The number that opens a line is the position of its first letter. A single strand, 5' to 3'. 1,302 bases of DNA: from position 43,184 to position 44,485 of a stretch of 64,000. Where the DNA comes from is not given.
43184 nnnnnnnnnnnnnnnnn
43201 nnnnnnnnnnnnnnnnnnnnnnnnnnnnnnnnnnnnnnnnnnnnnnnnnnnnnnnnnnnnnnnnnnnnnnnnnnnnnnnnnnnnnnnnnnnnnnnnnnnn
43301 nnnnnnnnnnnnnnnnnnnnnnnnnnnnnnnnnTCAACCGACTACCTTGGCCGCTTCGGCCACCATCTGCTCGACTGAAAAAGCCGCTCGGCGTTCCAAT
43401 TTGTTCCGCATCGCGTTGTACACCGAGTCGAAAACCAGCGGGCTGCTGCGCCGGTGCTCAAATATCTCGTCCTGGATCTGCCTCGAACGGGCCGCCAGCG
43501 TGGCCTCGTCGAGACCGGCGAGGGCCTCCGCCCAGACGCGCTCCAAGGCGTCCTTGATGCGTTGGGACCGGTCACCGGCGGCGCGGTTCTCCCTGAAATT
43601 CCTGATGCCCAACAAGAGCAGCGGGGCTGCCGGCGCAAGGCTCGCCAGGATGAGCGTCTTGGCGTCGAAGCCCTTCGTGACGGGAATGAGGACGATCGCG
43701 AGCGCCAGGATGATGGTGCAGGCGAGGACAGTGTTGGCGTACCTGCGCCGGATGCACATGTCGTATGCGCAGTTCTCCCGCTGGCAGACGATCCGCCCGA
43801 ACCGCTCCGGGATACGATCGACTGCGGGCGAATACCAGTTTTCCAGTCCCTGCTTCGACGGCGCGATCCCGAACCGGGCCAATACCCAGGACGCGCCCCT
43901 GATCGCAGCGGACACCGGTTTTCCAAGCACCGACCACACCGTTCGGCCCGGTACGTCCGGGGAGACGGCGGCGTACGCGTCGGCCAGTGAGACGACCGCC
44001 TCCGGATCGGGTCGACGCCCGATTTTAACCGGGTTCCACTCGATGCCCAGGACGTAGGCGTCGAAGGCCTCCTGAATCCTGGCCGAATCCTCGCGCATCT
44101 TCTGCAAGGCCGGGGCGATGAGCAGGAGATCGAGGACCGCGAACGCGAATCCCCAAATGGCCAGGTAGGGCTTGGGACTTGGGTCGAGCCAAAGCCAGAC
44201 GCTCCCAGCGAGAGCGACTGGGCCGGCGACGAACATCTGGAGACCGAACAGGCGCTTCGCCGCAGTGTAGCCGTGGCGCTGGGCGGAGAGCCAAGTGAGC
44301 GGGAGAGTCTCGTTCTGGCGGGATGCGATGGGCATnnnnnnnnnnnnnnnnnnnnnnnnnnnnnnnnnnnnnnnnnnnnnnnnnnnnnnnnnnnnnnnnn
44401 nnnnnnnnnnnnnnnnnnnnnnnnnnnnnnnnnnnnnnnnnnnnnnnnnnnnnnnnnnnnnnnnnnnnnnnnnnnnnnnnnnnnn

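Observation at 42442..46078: Tight operon of three paralogous SMODS-type nucleotidyltransferases around one 4-TM effector: atypical multi-cyclase CBASS-like module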

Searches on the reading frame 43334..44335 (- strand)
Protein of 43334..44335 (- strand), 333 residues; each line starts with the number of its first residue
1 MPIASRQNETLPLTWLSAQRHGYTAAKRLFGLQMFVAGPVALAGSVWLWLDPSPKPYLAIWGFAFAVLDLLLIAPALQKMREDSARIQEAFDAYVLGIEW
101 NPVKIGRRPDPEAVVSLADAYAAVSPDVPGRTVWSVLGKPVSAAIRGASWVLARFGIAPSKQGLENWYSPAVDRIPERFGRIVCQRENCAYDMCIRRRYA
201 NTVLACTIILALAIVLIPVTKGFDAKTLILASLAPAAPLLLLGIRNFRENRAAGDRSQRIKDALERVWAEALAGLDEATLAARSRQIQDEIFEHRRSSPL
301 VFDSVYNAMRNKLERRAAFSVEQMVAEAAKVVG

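Call 3: search_protein_families(library=pfam, proteins=[window:43334-44335:-], max_evalue=1)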
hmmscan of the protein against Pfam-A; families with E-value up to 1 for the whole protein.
window:43334-44335:- (333 aa): 1 family
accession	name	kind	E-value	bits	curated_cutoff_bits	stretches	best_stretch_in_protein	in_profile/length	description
PF18159.6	S_4TM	-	2.1e-72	244.4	26.9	2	159-324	125-291/291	SMODS-associating 4TM effector domain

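Call 4: search_protein_families(library=padloc, proteins=[window:43334-44335:-], max_evalue=1)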
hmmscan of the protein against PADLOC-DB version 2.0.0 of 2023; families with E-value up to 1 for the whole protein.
window:43334-44335:- (333 aa): 9 families
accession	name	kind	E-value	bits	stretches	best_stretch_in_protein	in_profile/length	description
PDLC00721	Effector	-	2e-83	277.9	2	160-330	128-298/305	4TM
PDLC00715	Effector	-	1.1e-66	223.2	2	159-330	140-311/315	4TM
PDLC00716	Effector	-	1e-64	217.2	2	160-330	128-298/302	4TM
PDLC00718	Effector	-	2.8e-38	130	2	160-322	131-288/291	4TM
PDLC00723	Effector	-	4.5e-37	126.2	2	164-327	139-300/302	4TM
PDLC00722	Effector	-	2.5e-28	97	2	160-328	140-303/310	4TM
PDLC00725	Effector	-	5.9e-28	96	2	162-318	129-282/293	4TM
PDLC00720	Effector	-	7.3e-26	89.1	2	156-327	138-313/322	4TM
PDLC00717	Effector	-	2e-24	84.3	2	163-317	137-293/306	4TM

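Call 5: search_protein_families(library=ncbifam, proteins=[window:43334-44335:-], max_evalue=1)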
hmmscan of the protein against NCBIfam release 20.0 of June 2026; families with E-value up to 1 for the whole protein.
window:43334-44335:- (333 aa): 1 family
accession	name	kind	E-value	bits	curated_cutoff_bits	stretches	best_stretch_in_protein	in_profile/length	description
NF003354.0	PRK04388.1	equivalog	0.063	13.2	168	0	29-87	13-70/172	disulfide bond formation protein B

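Call 10: find_related_loci(query=window:43334-44335:-, collection=genome_contigs, flank=6000)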
Query window:43334-44335:- (333 aa) in genome_contigs; peptide patterns used: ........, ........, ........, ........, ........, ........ (x = any residue, [..] = any of these).
78 stretches matched a pattern, but none encodes a relative of the query by tblastn (E <= 1e-3).

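Call 12: find_homologous_proteins(query=window:43334-44335:-)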
Query window:43334-44335:- (333 aa): 26 proteins with E <= 0.001 among 8000 candidates.
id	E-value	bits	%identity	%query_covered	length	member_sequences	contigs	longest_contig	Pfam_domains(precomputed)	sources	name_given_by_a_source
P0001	4.8e-216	734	100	100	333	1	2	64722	PF18159.7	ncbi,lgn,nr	ncbi:MAG: hypothetical protein J0M02_01395 [Planctomycetes bacterium]|nr:hypothetical protein [Planc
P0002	6.1e-182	622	84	100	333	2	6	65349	PF18159.7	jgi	jgi:hypothetical protein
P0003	1.1e-100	355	50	100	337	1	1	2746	PF18159.7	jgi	jgi:cellobiose-specific phosphotransferase system component IIB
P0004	6.2e-65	238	35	98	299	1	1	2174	PF18159.7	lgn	-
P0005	2.2e-64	236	38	98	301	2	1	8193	PF18159.7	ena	-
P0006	2.1e-62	229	38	99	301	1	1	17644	PF18159.7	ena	-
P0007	3.9e-62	228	37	98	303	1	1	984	PF18159.7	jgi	jgi:hypothetical protein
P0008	2.3e-61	226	38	99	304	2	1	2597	PF18159.7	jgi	jgi:hypothetical protein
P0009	5.0e-61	225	37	98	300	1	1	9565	PF18159.7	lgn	-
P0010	1.7e-60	223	37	99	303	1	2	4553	PF18159.7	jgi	jgi:hypothetical protein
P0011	5.3e-60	221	37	99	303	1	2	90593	PF18159.7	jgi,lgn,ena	-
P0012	2.9e-59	219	37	98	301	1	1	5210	PF18159.7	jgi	jgi:hypothetical protein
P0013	2.3e-58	216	36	98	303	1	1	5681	PF18159.7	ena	-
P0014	4.0e-58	215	37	99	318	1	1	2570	PF18159.7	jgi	jgi:hypothetical protein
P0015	1.5e-56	210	36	95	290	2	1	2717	PF18159.7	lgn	-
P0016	2.3e-56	210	35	97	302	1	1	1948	PF18159.7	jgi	-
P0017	4.1e-56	209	35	98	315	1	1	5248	PF18159.7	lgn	-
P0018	4.7e-56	208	36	98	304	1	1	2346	PF18159.7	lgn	-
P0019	9.0e-56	208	34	98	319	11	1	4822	PF18159.7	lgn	-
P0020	7.5e-53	198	34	98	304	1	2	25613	PF18159.7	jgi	jgi:hypothetical protein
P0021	3.4e-49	186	33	94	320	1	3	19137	PF18159.7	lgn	-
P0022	6.6e-42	162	32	98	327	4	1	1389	PF18159.7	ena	-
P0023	1.0e-38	152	33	99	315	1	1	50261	PF18159.7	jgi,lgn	-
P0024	4.4e-36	143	32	98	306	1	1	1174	PF18159.7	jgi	jgi:hypothetical protein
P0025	1.8e-27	115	28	97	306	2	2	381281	PF18159.7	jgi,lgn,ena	-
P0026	5.9e-17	80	23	99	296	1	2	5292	PF18159.7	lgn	-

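Call 13: find_encoding_contigs(protein=P0002, flank=8000, max_places=4)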
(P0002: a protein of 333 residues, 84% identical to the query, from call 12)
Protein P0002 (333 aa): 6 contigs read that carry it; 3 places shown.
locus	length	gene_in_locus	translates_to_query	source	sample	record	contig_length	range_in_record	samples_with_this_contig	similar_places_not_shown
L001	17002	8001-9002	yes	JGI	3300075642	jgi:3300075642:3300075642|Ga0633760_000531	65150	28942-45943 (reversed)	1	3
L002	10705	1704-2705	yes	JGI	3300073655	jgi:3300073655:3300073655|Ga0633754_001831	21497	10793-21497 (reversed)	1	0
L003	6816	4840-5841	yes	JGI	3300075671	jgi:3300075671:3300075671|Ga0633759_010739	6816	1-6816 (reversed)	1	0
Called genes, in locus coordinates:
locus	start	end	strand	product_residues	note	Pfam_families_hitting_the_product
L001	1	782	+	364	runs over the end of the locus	-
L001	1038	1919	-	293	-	PF26125:AcrVA2-like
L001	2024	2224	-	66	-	-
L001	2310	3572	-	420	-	-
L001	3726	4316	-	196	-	PF21849:DUF6908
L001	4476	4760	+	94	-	-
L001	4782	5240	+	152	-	-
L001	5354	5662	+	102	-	-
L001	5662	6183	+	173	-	PF11848:DUF3368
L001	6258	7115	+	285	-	PF18144:SMODS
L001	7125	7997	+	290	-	PF18144:SMODS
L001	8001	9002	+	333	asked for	PF18159:S_4TM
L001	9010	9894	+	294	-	PF18144:SMODS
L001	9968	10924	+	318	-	PF00589:Phage_integrase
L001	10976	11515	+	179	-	PF13521:AAA_28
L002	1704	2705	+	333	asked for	PF18159:S_4TM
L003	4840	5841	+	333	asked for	PF18159:S_4TM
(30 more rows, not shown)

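Call 14: find_encoding_contigs(protein=P0006, flank=6000, max_places=2)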
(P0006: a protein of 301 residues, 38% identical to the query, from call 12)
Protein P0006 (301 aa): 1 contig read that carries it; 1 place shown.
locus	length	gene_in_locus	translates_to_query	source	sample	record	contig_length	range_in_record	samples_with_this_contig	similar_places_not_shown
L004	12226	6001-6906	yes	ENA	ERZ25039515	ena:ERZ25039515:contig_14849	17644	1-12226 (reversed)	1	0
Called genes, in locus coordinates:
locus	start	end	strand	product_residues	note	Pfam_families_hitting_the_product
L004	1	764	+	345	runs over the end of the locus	PF17761:DUF1016_N, PF06250:YhcG_C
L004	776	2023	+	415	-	PF13676:TIR_2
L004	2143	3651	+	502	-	-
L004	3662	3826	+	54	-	-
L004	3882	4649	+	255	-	PF01420:Methylase_S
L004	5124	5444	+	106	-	PF18144:SMODS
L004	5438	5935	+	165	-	-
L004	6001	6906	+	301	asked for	PF18159:S_4TM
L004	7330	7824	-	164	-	-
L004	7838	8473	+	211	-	PF04313:HSDR_N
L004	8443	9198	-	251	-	-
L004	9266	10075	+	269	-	PF22679:T1R_D3-like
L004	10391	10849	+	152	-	PF11867:T1RH-like_C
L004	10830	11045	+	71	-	-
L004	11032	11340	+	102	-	-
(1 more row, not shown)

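Call 15: find_encoding_contigs(protein=P0011, flank=6000, max_places=2)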
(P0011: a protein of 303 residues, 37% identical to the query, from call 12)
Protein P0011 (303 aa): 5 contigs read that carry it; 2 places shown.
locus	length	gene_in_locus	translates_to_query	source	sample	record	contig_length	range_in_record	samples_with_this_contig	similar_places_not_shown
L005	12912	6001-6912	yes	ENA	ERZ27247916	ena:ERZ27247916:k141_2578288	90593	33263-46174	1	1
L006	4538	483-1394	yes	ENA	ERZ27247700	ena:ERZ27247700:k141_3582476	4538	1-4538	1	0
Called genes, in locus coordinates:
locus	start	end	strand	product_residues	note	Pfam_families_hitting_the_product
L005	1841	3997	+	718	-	PF12161:HsdM_N, PF02384:N6_Mtase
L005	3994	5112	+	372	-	PF01420:Methylase_S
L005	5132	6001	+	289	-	PF18144:SMODS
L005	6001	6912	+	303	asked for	PF18159:S_4TM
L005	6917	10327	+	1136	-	PF04313:HSDR_N, PF04851:ResIII, PF18766:SWI2_SNF2, PF22679:T1R_D3-like, PF11867:T1RH-like_C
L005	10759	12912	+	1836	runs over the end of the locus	PF00149:Metallophos, PF05729:NACHT (weak)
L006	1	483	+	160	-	?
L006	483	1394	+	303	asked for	PF18159:S_4TM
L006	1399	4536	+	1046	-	?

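Call 16: find_encoding_contigs(protein=P0003, flank=6000, max_places=2)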
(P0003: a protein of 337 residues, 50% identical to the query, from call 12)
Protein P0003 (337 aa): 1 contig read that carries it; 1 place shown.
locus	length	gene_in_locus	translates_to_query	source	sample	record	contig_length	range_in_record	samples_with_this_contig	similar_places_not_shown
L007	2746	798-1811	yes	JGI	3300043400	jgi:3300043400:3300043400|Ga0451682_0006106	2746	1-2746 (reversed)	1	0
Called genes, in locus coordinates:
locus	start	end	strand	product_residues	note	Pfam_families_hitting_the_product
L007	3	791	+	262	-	?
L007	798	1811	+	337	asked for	PF18159:S_4TM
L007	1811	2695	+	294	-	PF18144:SMODS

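Call 23: find_related_loci(query=A2, collection=genome_contigs, flank=5000)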
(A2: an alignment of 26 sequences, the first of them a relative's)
Query A2 (333 aa) in genome_contigs; peptide patterns used: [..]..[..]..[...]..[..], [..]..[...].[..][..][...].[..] (x = any residue, [..] = any of these).
228 stretches matched a pattern; 128 encode a relative of the query (tblastn E <= 1e-3); the best 80 are kept; 80 distinct loci.
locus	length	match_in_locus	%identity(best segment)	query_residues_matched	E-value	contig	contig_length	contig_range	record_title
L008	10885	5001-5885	38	3-330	6e-66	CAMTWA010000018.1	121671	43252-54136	MAG: uncultured Gemmatimonadetes bacterium isolate G04_MAG_00015 genome assembly, contig: G04_MAG_00015_000000000013, wh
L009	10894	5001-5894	36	3-333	1e-65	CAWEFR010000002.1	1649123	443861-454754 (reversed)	MAG: Terriglobia bacterium isolate MFD00991.bin.2.29 genome assembly, contig: contig_18621, whole genome shotgun sequenc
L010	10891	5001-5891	36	3-332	9e-65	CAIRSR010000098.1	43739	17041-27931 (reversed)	MAG: uncultured Thiotrichales bacterium isolate KR_bin-4016 genome assembly, contig: bin-4016:098/221, whole genome shot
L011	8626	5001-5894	34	3-333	9e-64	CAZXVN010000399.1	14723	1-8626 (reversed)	MAG TPA_asm: uncultured Lentisphaeraceae bacterium isolate binchicken_co18_76 genome assembly, contig: k141_2336236, who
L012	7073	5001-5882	37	7-333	1e-63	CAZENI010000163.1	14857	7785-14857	MAG TPA_asm: uncultured Opitutus sp. isolate SRP292972_co3_40 genome assembly, contig: NODE_1898_length_14857_cov_5.4652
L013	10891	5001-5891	37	3-332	1e-62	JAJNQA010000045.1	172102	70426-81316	MAG: Heliomicrobium sp. isolate MAG_31 k141_271510, whole genome shotgun sequence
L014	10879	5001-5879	34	3-328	8e-63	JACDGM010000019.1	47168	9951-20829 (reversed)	MAG: Chthoniobacterales bacterium isolate MGR_bin412 SD2908_NODE_260_length_47168_cov_2.899258, whole genome shotgun seq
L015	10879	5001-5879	34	3-328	1e-62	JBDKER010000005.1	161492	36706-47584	MAG: Verrucomicrobiota bacterium isolate eastriver_2019_sw_WHONDRS-S19S_0100_A_bin.28 scaffold_0000012, whole genome sho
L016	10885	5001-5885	37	3-330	4e-61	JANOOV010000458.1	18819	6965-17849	MAG: Gammaproteobacteria bacterium isolate VAR_43_metabat_102 VAR_43_k141_917570, whole genome shotgun sequence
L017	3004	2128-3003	34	3-327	5e-61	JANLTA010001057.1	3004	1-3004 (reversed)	MAG: Gemmataceae bacterium isolate OTE_25_metabat_263_sub OTE_25_k141_157812, whole genome shotgun sequence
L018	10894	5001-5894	34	3-333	1e-59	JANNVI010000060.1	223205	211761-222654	MAG: Gammaproteobacteria bacterium isolate VAR_34_metabat_508 VAR_34_k141_3111222, whole genome shotgun sequence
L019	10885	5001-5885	33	3-330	2e-59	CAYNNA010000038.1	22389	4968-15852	MAG TPA_asm: uncultured Thiothrix sp. isolate SRP257756_co1_221 genome assembly, contig: NODE_1783_length_22389_cov_42.3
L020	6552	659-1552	32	3-333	1e-58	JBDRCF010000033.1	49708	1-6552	MAG: Pseudomonadota bacterium isolate MEGAHIT-group-1.17 k141_4851751, whole genome shotgun sequence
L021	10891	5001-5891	32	1-330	2e-57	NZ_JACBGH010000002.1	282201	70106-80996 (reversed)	Thiomicrorhabdus cannonii strain HH3 2873448756_Ga0438910_02, whole genome shotgun sequence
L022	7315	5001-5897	32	1-330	1e-57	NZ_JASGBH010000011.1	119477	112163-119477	Limnohabitans lacus strain HM2-2 contig11, whole genome shotgun sequence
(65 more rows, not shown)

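Call 40: search_solved_structures(query=A2, max_evalue=1)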
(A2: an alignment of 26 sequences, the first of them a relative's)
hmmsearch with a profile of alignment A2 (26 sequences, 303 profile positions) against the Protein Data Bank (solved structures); distinct sequences matched with E-value up to 1: 4.
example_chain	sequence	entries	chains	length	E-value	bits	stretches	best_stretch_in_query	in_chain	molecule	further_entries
9wd2_A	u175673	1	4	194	0.13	14.7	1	75-103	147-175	Thymidylate kinase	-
5t58_B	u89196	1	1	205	0.48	12.9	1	240-298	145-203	KLLA0E05809p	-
3q1j_A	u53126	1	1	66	0.63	12.5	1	127-161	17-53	PHD finger protein 20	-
3sd4_A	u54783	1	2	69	0.69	12.3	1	127-161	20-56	PHD finger protein 20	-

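Call 59: predict_structure(alignment_id=A2)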
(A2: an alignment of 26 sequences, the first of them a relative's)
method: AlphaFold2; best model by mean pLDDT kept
length: 333 residues; sequences in the alignment: 26
mean_pLDDT: 88.7   pTM: 0.86
mean pLDDT of the five models: 88.7, 86.7, 86.6, 86.3, 85.9
residues with pLDDT >= 90: 211; 70-90: 84; 50-70: 26; < 50: 12
segments of 3 or more residues with pLDDT < 50: 128-139
pLDDT, mean of each block of 10 residues (from residue 1): 93 96 91 85 85 88 90 94 97 97 96 94 60 42 65 66 86 96 97 95 93 89 88 84 94 98 98 96 97 97 87 93 97 86
secondary structure, 60 per line:
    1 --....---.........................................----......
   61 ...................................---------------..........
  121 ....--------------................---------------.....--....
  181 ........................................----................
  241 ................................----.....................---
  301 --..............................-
elements in order: H3-6 H10-50 H55-95 H111-124 H139-154 H170-174 H177-220 H225-272 H277-297 H303-332

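Call 62: fold_search(model_id=the predicted structure, library=pdb)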
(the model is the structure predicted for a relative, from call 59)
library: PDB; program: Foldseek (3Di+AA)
matches with E <= 10: 317; with E <= 0.001: 0
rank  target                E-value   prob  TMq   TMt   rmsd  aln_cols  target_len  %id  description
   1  6p6j_A                2.8e-01  0.25  0.20  0.13  29.9       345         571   15  Structure of YbtPQ importer with substrate Ybt-Fe bound (released 2020-03-04)
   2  4u4w_B                4.0e-01  0.21  0.22  0.19  22.5       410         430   12  Structure of a nitrate/nitrite antiporter NarK in nitrate-bound occluded state (released 2015-07-15)
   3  9j3l_A                4.5e-01  0.13  0.17  0.13  25.1       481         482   12  ATP bound Arabidopsis ATP/ADP translocator AtNTT1 (released 2025-03-19)
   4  6m2l_A                5.6e-01  0.11  0.16  0.13  21.6       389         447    9  Crystal structure of Plasmodium falciparum hexose transporter PfHT1 bound with C3361 (released 2020-09-09)
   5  7px4                  5.8e-01  0.08  0.12  0.11  29.6       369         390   12  Crystal structure of the adenosine A2A receptor (A2A-PSB1-bRIL) in complex with preladenant conjugate PSB-2113 (released 2022-03-02)
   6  5l22_B                6.1e-01  0.12  0.17  0.12  28.9       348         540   12  PrtD T1SS ABC transporter (released 2017-03-08)
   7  3i9w                  6.6e-01  0.35  0.23  0.28  28.7       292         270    8  Crystal structure of the E. coli histidine kinase sensor TorS sensor domain (released 2009-10-06)
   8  8sa1                  7.2e-01  0.21  0.22  0.08  27.9       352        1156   10  CryoEM structure of P-Glycoprotein in inward facing 2 state under continuous turnover conditions with verapamil (released 2025-04-23)
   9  8sba                  7.2e-01  0.20  0.21  0.08  27.9       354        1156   12  CryoEM structure of P-Glycoprotein in inward facing 2 state under continuous turnover conditions with vinblastine (released 2025-04-23)
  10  4u4w_A                7.2e-01  0.15  0.22  0.19  22.1       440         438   14  Structure of a nitrate/nitrite antiporter NarK in nitrate-bound occluded state (released 2015-07-15)
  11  8vp5_A                7.5e-01  0.16  0.21  0.11  29.0       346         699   13  Cryo-EM structure of the ABC transporter PCAT1 bound with ADP and Substrate (released 2024-10-30)
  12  7zdg_C                7.9e-01  0.14  0.19  0.13  30.4       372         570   12  IF(heme/confined) conformation of CydDC (Dataset-5) (released 2023-04-19)
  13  6raf_B                8.2e-01  0.16  0.19  0.12  29.5       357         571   13  Heterodimeric ABC exporter TmrAB in inward-facing narrow conformation under turnover conditions (released 2019-07-31)
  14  7zdw_C                8.2e-01  0.13  0.19  0.13  30.2       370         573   13  IF(heme/confined) conformation of CydDC mutant (E500Q.C) in AMP-PNP(CydD) bound state (Dataset-22) (released 2023-04-19)
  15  4jre_D                8.6e-01  0.12  0.19  0.17  21.5       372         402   17  Crystal structure of nitrate/nitrite exchanger NarK with nitrite bound (released 2013-05-15)
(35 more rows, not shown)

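Call 87: search_dna_similar(query=window:43334-44335:-, collection=phages, mode=protein, max_rows=10)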
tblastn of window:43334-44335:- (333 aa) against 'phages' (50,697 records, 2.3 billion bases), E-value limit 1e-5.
No match.

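Call 92: find_related_loci(query=A6, collection=viral_contigs, flank=5000)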
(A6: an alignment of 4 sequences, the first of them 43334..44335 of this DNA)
Query A6 (333 aa) in viral_contigs; peptide patterns used: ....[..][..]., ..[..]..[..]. (x = any residue, [..] = any of these).
70 stretches matched a pattern, but none encodes a relative of the query by tblastn (E <= 1e-3).

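Call 97: search_protein_representatives(protein=window:43334-44335:-)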
Query: 333 residues. Proteins with E-value up to 0.001 (for the whole library): 1510; up to 1e-10: 970; up to 1e-30: 228. The best 150 are listed.
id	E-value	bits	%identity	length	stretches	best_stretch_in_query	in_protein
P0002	1.9e-182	622.1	84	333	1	1-333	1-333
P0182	1.0e-55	205.7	37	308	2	160-330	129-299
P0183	2.4e-52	194.6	41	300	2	160-329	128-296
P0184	3.1e-51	191.0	39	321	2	164-329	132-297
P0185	1.3e-50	188.9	38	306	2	164-328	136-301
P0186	1.2e-49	185.8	39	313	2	163-315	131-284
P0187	1.6e-48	182.1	36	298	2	160-329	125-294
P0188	3.6e-48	180.9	38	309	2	154-330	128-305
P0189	5.4e-48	180.3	35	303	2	162-329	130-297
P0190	1.1e-46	176.1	37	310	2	164-327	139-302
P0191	2.1e-46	175.1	33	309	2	159-330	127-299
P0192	2.5e-46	174.9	37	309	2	163-328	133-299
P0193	2.7e-46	174.8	37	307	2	157-329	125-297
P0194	6.7e-46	173.5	37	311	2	162-326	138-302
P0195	1.3e-45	172.6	40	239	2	161-329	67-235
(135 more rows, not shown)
